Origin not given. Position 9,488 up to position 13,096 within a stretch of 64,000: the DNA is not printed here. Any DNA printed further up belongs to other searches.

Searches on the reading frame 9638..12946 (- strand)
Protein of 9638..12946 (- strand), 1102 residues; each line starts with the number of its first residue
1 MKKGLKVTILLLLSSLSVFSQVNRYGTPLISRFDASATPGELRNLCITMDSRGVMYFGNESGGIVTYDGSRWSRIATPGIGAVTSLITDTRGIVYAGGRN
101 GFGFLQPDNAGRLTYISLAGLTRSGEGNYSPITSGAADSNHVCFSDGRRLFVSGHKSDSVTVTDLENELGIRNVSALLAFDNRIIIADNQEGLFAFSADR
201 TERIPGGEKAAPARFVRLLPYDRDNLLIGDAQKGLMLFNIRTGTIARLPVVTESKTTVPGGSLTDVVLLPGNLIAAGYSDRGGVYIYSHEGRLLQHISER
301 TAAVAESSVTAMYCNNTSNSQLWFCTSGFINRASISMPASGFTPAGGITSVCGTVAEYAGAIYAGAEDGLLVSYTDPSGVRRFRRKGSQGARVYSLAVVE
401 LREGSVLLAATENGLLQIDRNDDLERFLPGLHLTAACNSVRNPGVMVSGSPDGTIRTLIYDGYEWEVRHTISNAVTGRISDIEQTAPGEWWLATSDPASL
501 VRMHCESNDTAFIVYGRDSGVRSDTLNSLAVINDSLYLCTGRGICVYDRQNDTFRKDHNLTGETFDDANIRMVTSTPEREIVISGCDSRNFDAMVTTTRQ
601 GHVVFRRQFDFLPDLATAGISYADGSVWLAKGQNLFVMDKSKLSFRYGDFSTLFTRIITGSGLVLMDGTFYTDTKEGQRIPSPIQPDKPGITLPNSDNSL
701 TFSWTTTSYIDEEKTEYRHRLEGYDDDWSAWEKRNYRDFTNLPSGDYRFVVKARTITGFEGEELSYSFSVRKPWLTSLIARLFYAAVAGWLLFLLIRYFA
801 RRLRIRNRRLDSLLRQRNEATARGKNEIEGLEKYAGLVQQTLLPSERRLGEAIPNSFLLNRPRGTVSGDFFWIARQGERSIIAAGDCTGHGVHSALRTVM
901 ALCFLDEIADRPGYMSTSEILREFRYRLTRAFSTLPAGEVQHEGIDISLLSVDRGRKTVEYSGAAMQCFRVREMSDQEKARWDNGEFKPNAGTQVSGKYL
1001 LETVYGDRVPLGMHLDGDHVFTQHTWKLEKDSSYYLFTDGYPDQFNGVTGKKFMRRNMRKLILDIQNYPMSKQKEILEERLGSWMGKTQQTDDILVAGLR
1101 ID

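Call 60: search_protein_families(library=pfam, proteins=[window:9638-12946:-], max_evalue=0.00001)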
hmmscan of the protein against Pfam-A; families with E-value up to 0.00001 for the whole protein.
window:9638-12946:- (1102 aa): 2 families
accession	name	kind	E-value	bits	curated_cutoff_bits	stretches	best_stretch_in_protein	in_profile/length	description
PF07228.17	SpoIIE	-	5.6e-12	46.4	25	0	1008-1100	102-190/192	Stage II sporulation protein E (SpoIIE)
PF07495.19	Y_Y_Y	-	3.3e-10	40.1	26.6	1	709-758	2-51/65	Y_Y_Y domain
